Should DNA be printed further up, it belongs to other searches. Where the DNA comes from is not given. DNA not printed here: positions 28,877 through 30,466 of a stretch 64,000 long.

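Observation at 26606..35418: ATP-grasp ligase-rich tailoring block with an embedded SLC13 solute permease: candidate undescribed amide-decoration module for an amino sugar or uronate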

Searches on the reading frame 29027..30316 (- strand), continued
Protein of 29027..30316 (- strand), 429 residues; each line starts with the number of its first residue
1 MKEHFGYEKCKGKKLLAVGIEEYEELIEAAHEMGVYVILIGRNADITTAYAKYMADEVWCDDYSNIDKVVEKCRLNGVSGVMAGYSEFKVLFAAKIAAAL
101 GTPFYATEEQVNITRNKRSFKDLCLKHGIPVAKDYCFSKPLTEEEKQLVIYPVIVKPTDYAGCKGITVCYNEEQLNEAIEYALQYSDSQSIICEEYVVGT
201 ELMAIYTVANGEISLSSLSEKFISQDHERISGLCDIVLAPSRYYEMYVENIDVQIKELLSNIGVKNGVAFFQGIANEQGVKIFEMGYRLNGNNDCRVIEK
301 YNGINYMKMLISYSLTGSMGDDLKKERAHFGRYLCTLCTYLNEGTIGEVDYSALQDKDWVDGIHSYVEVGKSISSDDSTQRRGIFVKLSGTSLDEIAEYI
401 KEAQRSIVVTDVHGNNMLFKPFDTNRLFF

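Call 58: search_solved_structures(query=A2, max_evalue=0.00001, show_alignments=2)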
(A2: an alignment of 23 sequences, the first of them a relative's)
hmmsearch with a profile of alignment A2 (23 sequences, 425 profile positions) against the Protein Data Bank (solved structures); distinct sequences matched with E-value up to 0.00001: 68 (the best 60 are shown).
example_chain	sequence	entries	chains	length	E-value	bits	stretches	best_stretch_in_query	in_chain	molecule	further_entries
4dim_A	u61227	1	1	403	5.5e-30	107.5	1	6-405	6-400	Phosphoribosylglycinamide synthetase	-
1bxr_A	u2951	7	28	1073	4.1e-18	68.4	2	62-282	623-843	CARBAMOYL-PHOSPHATE SYNTHASE | CARBAMOYL PHOSPHATE SYNTHETASE: LARGE SUBUNIT | CARBAMOYL PHOSPHATE SYNTHETASE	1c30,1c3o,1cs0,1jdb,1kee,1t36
1ce8_A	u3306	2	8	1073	6.9e-18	67.6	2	62-282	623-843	PROTEIN (CARBAMOYL-PHOSPHATE SYNTHASE) | carbamoyl phosphate synthetase large chain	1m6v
1a9x_A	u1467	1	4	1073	1.4e-16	63.3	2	62-282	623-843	CARBAMOYL PHOSPHATE SYNTHETASE (LARGE CHAIN)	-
1ulz_A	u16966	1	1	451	1.8e-13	53.1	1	9-307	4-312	pyruvate carboxylase n-terminal domain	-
7kbl_A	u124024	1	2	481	3.7e-13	52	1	7-194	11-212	2-oxoglutarate carboxylase small subunit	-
7kct_A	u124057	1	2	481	4.2e-13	51.9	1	8-194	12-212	2-oxoglutarate carboxylase small subunit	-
2vpq_A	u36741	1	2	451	4.7e-13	51.7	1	8-306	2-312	ACETYL-COA CARBOXYLASE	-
3lp8_A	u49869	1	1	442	1.5e-12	50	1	54-305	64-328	Phosphoribosylamine-glycine ligase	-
3vot_A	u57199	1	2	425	2.4e-12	49.4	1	55-369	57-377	L-amino acid ligase, BL00235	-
9tps_G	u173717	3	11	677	2.1e-11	46.2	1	9-193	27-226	Biotin carboxylase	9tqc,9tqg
7kc7_A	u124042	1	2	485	2.9e-11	45.8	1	8-194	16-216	2-oxoglutarate carboxylase small subunit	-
2ip4_A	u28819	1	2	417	3.9e-11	45.4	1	61-215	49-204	Phosphoribosylamine--glycine ligase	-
9eb7_A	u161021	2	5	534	3.7e-10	42.2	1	5-199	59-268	Biotin carboxylase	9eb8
4hnv_A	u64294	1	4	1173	3.7e-10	42.2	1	6-219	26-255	Pyruvate carboxylase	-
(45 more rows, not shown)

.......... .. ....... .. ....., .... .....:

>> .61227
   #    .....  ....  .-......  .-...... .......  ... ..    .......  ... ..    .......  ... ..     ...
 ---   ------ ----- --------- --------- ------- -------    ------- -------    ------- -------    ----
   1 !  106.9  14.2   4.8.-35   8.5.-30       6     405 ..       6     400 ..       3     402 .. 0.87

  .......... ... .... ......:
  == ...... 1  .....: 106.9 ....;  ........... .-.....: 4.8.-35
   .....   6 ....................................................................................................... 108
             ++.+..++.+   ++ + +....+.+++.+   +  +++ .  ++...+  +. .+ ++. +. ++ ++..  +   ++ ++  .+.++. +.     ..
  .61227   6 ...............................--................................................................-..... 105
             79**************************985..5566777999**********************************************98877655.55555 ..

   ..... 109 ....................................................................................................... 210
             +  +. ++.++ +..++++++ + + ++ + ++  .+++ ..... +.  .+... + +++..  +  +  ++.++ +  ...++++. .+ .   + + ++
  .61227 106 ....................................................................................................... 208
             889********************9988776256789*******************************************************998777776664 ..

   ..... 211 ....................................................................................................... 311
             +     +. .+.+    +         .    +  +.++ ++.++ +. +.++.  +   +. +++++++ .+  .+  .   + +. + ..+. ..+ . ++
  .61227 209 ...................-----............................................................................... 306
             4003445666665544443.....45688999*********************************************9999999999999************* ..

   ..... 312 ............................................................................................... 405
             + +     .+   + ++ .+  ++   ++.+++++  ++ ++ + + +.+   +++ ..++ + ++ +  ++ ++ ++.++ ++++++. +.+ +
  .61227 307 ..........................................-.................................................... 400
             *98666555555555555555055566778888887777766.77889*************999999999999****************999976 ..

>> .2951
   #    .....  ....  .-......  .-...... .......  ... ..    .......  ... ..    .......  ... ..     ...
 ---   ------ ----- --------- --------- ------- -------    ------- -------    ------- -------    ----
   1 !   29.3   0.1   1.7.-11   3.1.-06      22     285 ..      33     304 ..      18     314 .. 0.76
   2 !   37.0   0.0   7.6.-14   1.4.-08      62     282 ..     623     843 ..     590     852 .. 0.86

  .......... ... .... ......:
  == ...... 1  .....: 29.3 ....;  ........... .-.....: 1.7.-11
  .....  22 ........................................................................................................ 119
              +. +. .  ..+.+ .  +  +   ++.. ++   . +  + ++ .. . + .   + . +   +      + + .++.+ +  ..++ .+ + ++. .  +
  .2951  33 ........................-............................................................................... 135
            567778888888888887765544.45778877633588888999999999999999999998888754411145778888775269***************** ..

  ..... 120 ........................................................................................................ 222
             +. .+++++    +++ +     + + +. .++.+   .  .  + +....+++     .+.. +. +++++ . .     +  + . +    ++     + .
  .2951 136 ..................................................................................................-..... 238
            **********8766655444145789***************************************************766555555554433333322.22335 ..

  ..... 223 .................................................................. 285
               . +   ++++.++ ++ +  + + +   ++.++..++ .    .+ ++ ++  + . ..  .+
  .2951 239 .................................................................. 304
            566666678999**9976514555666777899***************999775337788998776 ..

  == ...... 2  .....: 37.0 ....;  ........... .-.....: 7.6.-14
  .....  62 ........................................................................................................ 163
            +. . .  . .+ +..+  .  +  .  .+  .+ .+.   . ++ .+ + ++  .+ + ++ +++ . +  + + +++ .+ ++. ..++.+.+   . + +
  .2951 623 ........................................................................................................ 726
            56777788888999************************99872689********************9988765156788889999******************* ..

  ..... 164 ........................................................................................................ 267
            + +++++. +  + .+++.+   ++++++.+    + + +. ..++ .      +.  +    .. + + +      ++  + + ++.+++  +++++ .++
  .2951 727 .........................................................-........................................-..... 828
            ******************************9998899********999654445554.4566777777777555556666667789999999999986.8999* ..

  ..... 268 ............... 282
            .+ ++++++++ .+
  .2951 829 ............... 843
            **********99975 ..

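Call 62: search_protein_families(library=pfam, proteins=[L001:3913-4944:+], max_evalue=1)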
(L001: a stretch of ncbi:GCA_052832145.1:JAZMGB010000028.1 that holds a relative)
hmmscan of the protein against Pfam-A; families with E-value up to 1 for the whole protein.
L001:3913-4944:+ (343 aa): 3 families
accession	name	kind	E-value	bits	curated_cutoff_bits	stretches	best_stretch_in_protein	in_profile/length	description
PF13480.13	Acetyltransf_6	-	1e-14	55.4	22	1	160-288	1-137/143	Acetyltransferase (GNAT) domain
PF02388.22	FemAB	-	1.7e-12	47.4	24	2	145-228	157-236/406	FemAB family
PF04339.18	FemAB_like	-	8.4e-05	22.3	27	1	181-284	210-310/369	Peptidogalycan biosysnthesis/recognition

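Call 82: predict_structure(alignment_id=A2)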
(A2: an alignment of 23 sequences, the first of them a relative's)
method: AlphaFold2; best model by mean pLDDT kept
length: 429 residues; sequences in the alignment: 23
mean_pLDDT: 87.8   pTM: 0.86
mean pLDDT of the five models: 87.8, 87.6, 87.4, 86.6, 86.6
residues with pLDDT >= 90: 264; 70-90: 129; 50-70: 27; < 50: 9
segments of 3 or more residues with pLDDT < 50: 1-4, 44-47
pLDDT, mean of each block of 10 residues (from residue 1): 64 92 84 95 61 88 93 98 84 95 93 85 95 84 87 86 79 92 85 90 93 93 69 84 94 97 92 93 83 69 86 94 86 91 94 94 88 74 90 97 97 95 91
secondary structure, 60 per line:
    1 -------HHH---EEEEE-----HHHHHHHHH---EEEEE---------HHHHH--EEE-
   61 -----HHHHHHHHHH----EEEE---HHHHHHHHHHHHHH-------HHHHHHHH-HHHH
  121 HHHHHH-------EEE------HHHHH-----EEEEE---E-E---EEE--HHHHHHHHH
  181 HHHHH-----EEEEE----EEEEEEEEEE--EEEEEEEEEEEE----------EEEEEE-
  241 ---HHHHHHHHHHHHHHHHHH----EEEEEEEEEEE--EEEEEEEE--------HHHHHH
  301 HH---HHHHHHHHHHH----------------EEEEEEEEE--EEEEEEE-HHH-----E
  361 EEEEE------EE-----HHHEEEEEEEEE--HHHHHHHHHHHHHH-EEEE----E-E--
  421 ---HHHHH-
elements in order: E14-18 H24-32 E36-40 H50-54 E57-59 H66-75 E80-83 H87-100 H108-115 H117-126 E134-136 H143-147 E153-157 E167-169 H172-185 E191-195 E200-209 E212-223 E234-239 H244-261 E266-276 E279-286 H295-302 H306-316 E333-341 E344-350 E360-365 E382-390 H393-406 E408-411 H424-428

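Call 86: fold_search(model_id=the predicted structure, library=pdb)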
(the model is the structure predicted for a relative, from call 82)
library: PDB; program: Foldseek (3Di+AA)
matches with E <= 10: 1906; with E <= 0.001: 498
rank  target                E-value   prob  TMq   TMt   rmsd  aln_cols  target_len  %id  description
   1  3vot_B                8.8e-28  1.00  0.75  0.82   3.9       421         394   17  Crystal structure of L-amino acid ligase from Bacillus licheniformis (released 2012-11-07)
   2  4dim                  1.7e-27  1.00  0.74  0.80   4.5       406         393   18  Crystal structure of phosphoribosylglycinamide synthetase from Anaerococcus prevotii (released 2012-02-29)
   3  3vot_A                3.3e-27  1.00  0.77  0.80   3.9       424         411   18  Crystal structure of L-amino acid ligase from Bacillus licheniformis (released 2012-11-07)
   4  7kct_A                9.0e-25  1.00  0.76  0.73   3.5       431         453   17  Crystal Structure of the Hydrogenobacter thermophilus 2-Oxoglutarate Carboxylase (OGC) Biotin Carboxylase (BC) Domain  (released 2021-01-27)
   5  3rv3_A                1.1e-24  1.00  0.74  0.71   4.1       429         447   15  Crystal structure of E.coli biotin carboxylase in complex with two ADP and one Mg ion (released 2011-05-18)
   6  2v58_B                1.3e-24  1.00  0.71  0.69   4.7       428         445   16  CRYSTAL STRUCTURE OF BIOTIN CARBOXYLASE FROM E.COLI IN COMPLEX WITH POTENT INHIBITOR 1 (released 2009-01-13)
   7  7kc7_A                1.4e-24  1.00  0.72  0.69   4.4       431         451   17  Biotin Carboxylase domain of Thermophilic 2-Oxoglutarate Carboxylase bound to ADP without Magnesium with disordered ph (released 2021-01-27)
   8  3rv4                  1.8e-24  1.00  0.75  0.72   4.4       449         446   16  Crystal structure of E.coli biotin carboxylase R16E mutant in complex with Mg-ADP and bicarbonate (released 2011-05-18)
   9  3jzi_B                2.5e-24  1.00  0.72  0.70   4.4       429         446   15  Crystal structure of biotin carboxylase from E. Coli in complex with benzimidazole series (released 2009-11-03)
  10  3g8c_A                2.6e-24  1.00  0.73  0.71   4.2       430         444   16  Crystal Structure of Biotin Carboxylase in Complex with Biotin, Bicarbonate, ADP and Mg Ion (released 2009-03-03)
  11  1dv2_A                2.6e-24  1.00  0.71  0.68   4.7       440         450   15  The structure of biotin carboxylase, mutant E288K, complexed with ATP (released 2000-06-09)
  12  3g8d_B                4.5e-24  1.00  0.70  0.68   4.9       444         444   16  Crystal structure of the biotin carboxylase subunit, E296A mutant, of acetyl-COA carboxylase from Escherichia coli (released 2009-03-03)
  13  1ulz                  5.7e-24  1.00  0.65  0.62   7.6       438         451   17  Crystal structure of the biotin carboxylase subunit of pyruvate carboxylase (released 2004-03-09)
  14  2v58_A                6.1e-24  1.00  0.72  0.69   4.5       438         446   16  CRYSTAL STRUCTURE OF BIOTIN CARBOXYLASE FROM E.COLI IN COMPLEX WITH POTENT INHIBITOR 1 (released 2009-01-13)
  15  7zz3_C                7.7e-24  1.00  0.75  0.32   3.7       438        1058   15  Cryo-EM structure of "BC react" conformation of Lactococcus lactis pyruvate carboxylase with acetyl-CoA (released 2022-10-12)
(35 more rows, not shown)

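Call 96: search_protein_families(library=pfam, proteins=[L044:3469-4551:+, L044:4571-5407:+, L044:5407-5967:+, L044:6003-6818:+, L044:6833-7744:+, L044:11318-12757:+, L051:6395-7438:-, L051:11468-12838:+, L051:13276-14160:+, L051:4496-5890:-], max_evalue=0.0001)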
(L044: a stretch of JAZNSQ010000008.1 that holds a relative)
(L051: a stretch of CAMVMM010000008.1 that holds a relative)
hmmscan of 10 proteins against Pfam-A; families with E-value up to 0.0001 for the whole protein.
L044:3469-4551:+ (361 aa): 2 families
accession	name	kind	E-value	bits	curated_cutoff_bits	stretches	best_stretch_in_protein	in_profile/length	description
PF25270.1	Khk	-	1.7e-48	166.1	35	1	13-358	19-365/365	Prokaryotic ketohexokinase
PF00294.29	PfkB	-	1.2e-10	41.7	25.8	1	219-346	172-296/302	pfkB family carbohydrate kinase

L044:4571-5407:+ (279 aa): 1 family
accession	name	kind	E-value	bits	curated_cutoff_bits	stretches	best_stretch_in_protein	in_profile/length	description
PF05681.19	Fumerase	-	4.3e-121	403.8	25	1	11-276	2-268/270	Fumarate hydratase (Fumerase)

L044:5407-5967:+ (187 aa): 1 family
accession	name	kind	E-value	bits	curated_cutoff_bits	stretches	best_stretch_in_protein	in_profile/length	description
PF05683.17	Fumerase_C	-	1.1e-61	208.3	22.2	1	3-175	28-203/205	Fumarase C-terminus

L044:6003-6818:+ (272 aa): 2 families
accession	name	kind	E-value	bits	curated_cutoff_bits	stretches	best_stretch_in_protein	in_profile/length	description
PF08282.18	Hydrolase_3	-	2.7e-55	188.3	20.9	1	9-263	1-255/255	haloacid dehalogenase-like hydrolase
PF05116.19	S6PP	-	1.6e-18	67.6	20.3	1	156-242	127-212/247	Sucrose-6F-phosphate phosphohydrolase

L044:6833-7744:+ (304 aa): 1 family
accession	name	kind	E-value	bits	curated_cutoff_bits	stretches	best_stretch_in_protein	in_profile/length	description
PF00892.27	EamA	-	5.3e-30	104.9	28.2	2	163-299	2-134/135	EamA-like transporter family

L044:11318-12757:+ (480 aa): 2 families
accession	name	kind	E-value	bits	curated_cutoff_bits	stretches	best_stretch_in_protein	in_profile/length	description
PF06968.18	BATS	-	2.3e-16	60.2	22.2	1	283-387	1-86/88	Biotin and Thiamin Synthesis associated domain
PF04055.27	Radical_SAM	-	4.2e-16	60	29.5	1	100-250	3-148/166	Radical SAM superfamily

L051:6395-7438:- (348 aa): 3 families
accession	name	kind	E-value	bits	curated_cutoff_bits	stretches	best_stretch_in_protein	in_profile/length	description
PF19328.4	DAP_DH_C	-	2.5e-97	324.9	23.3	1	143-347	1-205/206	2,4-diaminopentanoate dehydrogenase C-terminal domain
PF01113.26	DapB_N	-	4e-05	24.1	25.6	1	4-103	1-95/124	Dihydrodipicolinate reductase, N-terminus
PF01408.29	GFO_IDH_MocA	-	8.9e-05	23.6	24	0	4-132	1-114/120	Oxidoreductase family, NAD-binding Rossmann fold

L051:11468-12838:+ (457 aa): 0 families

L051:13276-14160:+ (295 aa): 0 families

L051:4496-5890:- (465 aa): 1 family
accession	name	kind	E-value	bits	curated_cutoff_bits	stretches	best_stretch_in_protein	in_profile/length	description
PF00291.31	PALP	-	2.5e-55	188.4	35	1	59-364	4-291/295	Pyridoxal-phosphate dependent enzyme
